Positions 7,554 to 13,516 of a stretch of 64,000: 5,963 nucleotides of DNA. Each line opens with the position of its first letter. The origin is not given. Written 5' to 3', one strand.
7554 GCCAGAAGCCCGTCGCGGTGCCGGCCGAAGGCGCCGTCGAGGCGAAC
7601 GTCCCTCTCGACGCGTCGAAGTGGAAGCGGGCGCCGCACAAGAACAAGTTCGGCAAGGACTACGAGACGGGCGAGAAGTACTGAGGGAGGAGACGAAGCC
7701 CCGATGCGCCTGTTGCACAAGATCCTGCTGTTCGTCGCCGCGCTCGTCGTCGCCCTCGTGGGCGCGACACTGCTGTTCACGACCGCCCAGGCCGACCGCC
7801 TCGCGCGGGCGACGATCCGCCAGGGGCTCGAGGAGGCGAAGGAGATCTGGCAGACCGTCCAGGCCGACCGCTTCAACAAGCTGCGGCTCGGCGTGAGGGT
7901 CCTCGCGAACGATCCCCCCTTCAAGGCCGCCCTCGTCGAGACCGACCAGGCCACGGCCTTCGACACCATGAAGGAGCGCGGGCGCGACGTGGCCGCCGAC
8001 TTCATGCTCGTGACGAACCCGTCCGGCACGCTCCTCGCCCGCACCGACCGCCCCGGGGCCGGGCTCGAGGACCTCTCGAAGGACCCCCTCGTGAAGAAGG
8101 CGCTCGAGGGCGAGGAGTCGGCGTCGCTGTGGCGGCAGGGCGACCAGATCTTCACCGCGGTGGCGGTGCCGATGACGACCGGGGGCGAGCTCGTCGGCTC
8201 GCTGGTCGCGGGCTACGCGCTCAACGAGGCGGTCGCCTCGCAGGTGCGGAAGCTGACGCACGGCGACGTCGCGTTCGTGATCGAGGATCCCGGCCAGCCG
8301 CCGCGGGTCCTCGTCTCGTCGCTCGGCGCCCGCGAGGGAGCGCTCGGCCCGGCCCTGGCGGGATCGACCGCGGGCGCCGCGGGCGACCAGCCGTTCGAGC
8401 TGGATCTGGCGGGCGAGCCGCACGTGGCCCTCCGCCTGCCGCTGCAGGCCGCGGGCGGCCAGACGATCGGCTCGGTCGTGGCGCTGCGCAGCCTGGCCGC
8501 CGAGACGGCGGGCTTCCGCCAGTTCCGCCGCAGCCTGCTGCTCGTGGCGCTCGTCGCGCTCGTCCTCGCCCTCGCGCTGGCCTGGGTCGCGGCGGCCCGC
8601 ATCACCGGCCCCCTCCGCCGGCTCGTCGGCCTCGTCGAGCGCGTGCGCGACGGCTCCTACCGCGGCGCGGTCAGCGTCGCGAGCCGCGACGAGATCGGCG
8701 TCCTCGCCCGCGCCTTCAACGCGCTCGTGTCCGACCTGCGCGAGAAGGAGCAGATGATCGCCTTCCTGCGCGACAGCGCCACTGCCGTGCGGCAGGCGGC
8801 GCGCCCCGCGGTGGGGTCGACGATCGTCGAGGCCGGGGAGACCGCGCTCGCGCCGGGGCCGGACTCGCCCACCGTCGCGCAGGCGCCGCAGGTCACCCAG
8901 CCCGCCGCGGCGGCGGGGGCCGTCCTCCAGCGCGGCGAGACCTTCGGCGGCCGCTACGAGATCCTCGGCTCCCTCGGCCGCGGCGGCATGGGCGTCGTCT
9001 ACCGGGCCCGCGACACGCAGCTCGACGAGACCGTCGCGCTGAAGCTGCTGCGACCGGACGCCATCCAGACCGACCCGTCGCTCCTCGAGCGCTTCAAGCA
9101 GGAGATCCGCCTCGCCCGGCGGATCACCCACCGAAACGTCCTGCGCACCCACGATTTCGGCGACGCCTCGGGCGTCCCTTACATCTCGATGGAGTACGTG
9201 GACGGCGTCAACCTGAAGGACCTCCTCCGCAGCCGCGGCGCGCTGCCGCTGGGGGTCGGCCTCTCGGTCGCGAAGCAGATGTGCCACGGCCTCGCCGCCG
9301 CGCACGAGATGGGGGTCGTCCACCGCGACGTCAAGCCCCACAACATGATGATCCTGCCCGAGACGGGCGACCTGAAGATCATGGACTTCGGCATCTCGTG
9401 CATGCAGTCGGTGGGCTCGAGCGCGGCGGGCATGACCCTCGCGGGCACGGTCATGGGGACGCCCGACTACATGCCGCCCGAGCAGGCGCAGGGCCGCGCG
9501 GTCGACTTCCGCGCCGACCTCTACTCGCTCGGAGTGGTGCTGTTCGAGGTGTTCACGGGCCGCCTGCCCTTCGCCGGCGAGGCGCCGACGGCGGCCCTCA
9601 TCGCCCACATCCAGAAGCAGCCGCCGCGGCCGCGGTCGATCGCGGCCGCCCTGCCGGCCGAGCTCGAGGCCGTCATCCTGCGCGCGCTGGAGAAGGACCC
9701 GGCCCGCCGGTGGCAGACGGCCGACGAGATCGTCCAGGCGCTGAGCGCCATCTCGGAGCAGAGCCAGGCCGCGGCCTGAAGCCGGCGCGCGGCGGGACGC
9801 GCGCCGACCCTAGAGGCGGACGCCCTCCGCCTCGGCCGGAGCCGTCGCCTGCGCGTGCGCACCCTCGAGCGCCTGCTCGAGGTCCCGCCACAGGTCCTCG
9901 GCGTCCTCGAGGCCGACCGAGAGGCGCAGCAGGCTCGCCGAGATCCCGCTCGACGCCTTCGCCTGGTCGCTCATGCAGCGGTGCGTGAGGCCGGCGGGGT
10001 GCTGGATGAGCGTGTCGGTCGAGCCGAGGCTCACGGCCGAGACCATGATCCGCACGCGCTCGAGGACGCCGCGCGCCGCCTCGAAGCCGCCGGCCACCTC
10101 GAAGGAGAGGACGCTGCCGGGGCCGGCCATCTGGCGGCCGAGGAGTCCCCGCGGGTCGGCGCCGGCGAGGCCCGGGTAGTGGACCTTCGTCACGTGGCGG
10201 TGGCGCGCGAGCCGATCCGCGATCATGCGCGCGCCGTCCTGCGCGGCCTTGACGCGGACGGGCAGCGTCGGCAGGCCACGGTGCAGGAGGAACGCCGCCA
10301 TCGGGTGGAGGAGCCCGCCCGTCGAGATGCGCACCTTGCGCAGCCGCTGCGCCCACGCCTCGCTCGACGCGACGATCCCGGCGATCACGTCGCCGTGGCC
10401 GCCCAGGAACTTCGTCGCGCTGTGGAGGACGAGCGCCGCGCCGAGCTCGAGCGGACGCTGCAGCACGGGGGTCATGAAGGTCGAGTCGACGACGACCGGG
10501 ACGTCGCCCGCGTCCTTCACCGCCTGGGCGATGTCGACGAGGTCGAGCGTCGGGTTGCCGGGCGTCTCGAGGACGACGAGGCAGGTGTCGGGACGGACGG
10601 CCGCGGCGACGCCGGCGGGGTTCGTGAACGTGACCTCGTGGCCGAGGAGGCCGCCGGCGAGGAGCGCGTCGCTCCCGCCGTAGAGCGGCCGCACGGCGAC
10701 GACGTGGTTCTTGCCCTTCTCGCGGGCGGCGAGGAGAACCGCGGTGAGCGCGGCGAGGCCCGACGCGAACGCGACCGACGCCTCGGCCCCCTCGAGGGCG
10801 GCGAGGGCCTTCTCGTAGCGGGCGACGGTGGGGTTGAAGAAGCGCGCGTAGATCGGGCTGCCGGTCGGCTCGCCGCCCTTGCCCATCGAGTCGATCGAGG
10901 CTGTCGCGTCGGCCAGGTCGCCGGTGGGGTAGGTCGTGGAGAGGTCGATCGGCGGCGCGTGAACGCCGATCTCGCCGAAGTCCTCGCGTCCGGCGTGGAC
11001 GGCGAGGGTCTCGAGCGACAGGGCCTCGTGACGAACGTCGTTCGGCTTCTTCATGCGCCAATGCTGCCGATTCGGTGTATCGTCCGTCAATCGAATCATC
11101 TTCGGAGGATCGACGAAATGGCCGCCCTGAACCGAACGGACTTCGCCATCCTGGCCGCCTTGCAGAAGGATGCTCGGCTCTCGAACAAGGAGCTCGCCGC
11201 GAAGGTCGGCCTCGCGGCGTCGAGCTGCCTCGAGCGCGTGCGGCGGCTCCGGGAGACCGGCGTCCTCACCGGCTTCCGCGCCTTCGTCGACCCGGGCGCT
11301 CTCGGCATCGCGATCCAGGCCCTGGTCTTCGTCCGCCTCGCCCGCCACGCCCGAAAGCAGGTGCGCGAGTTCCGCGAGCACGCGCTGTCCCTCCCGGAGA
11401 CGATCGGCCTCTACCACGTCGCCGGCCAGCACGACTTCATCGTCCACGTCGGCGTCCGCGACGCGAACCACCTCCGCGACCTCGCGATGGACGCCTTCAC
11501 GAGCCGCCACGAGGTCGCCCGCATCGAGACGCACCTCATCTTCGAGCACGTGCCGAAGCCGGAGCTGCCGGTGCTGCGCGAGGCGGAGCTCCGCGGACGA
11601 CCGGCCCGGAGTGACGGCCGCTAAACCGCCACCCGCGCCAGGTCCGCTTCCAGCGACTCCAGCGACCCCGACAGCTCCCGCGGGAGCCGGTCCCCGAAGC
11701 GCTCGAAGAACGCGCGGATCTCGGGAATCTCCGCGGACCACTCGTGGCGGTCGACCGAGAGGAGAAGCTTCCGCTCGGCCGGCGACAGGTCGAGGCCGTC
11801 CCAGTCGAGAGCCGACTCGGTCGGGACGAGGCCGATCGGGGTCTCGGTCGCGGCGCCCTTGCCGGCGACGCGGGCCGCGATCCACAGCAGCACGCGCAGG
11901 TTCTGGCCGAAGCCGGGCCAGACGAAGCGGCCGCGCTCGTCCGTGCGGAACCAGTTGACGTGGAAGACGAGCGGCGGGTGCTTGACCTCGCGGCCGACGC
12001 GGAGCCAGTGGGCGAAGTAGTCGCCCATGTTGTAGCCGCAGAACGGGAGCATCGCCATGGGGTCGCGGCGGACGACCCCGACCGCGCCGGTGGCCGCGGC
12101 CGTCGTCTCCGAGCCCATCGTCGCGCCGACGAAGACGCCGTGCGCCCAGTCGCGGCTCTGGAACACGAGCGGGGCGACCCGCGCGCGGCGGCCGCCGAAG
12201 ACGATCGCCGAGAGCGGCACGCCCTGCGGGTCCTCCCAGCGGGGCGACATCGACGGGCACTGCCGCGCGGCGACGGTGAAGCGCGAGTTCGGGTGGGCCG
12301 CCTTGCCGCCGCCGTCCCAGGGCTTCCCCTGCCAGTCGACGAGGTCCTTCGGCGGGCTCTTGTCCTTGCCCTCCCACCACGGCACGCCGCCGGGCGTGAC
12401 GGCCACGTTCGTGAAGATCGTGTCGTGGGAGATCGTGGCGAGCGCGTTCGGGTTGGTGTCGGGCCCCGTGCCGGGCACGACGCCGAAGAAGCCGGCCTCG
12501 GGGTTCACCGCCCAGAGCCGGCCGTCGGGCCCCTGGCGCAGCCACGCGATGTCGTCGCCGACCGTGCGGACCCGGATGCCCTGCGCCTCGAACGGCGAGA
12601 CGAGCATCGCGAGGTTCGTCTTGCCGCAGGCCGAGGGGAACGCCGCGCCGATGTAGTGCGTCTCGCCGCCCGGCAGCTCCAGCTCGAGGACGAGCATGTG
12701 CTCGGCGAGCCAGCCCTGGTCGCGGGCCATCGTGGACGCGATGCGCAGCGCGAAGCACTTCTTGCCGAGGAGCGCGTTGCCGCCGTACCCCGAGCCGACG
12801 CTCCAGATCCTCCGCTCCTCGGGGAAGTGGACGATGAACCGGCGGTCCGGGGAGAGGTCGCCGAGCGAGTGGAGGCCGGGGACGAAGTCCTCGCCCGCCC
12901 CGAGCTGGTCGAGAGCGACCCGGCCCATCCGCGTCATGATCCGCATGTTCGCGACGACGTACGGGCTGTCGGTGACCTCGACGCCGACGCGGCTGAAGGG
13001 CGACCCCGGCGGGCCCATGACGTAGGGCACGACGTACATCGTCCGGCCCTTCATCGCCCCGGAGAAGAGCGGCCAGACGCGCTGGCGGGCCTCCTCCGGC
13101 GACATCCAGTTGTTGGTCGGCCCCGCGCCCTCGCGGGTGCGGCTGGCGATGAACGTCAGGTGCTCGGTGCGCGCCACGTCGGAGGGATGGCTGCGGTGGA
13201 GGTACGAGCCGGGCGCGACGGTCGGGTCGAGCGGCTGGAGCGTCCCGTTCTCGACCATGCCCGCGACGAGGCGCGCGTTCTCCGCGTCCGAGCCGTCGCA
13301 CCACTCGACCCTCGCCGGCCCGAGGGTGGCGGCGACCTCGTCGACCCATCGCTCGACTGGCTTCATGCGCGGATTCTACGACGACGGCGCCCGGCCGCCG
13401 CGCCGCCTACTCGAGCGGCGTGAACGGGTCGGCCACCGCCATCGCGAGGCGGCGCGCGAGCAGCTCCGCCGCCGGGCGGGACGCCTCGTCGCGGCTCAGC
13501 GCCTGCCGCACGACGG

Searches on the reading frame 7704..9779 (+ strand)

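Call 17: search_protein_families(library=pfam, proteins=[window:7704-9779:+], max_evalue=0.0001)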
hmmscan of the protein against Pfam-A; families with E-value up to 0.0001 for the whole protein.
window:7704-9779:+ (691 aa): 6 families
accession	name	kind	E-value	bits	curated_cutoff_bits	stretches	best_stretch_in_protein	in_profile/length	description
PF00069.31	Pkinase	-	2.5e-49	168.5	31.7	1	418-678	1-259/263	Protein kinase domain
PF07714.23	PK_Tyr_Ser-Thr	-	4.2e-30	105.4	23.1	1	422-672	5-251/258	Protein tyrosine and serine/threonine kinase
PF14827.12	dCache_3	-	5e-12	46.3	25.7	1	59-263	25-234/239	Double sensory domain of two-component sensor kinase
PF00672.30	HAMP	-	9.9e-11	42.2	25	1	297-347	3-53/53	HAMP domain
PF02743.24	dCache_1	-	2.3e-05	24.5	45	1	35-174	4-153/240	Cache domain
PF03109.22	ABC1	-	4.3e-05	23.2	22.9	0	493-566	144-215/244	ABC1 atypical kinase-like domain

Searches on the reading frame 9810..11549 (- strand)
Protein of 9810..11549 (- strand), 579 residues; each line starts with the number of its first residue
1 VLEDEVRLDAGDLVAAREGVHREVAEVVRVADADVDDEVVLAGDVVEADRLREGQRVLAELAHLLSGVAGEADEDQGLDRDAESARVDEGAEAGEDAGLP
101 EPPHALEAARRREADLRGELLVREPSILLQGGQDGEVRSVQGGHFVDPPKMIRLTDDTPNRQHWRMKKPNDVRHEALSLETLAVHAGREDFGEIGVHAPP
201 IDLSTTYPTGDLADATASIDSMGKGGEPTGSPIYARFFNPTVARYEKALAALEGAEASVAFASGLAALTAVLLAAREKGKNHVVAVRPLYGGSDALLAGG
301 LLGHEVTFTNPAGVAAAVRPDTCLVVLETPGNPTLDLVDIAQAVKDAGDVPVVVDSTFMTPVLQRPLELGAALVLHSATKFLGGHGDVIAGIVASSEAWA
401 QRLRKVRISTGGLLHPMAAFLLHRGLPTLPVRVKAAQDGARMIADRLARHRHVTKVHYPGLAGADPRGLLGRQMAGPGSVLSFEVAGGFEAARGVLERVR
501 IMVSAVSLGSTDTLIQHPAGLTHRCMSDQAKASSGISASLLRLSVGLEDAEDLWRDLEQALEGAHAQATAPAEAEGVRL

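Call 17: search_protein_families(library=pfam, proteins=[window:9810-11549:-], max_evalue=0.0001)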
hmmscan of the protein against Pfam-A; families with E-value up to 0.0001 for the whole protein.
window:9810-11549:- (579 aa): 1 family
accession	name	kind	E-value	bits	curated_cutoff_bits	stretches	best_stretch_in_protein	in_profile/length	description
PF01053.26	Cys_Met_Meta_PP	-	4.4e-103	345.2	27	1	180-562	1-381/381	Cys/Met metabolism PLP-dependent enzyme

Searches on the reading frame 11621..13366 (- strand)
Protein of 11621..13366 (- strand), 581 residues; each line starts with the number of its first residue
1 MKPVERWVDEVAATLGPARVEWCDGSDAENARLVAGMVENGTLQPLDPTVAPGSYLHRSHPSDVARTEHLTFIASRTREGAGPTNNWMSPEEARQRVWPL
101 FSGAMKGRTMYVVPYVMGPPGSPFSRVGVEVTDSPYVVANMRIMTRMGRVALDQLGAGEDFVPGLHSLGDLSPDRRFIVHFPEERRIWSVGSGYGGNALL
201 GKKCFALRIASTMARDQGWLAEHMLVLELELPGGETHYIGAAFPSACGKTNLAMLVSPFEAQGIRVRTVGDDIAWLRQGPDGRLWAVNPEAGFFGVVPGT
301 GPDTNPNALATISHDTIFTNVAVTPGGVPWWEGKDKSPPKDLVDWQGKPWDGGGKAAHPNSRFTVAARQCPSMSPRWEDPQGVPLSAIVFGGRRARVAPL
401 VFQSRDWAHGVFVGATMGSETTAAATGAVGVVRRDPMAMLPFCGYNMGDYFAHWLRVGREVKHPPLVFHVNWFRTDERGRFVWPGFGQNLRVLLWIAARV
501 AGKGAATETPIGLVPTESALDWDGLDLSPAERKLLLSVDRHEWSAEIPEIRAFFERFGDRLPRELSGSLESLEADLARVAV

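Call 10: search_protein_families(library=ncbifam, proteins=[window:11621-13366:-], max_evalue=0.00001)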
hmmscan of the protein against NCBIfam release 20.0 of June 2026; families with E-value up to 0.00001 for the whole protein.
window:11621-13366:- (581 aa): 1 family
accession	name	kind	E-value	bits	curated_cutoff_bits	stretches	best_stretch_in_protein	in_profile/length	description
NF003253.0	PRK04210.1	equivalog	4.5e-263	874.1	504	1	4-578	23-609/612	phosphoenolpyruvate carboxykinase (GTP)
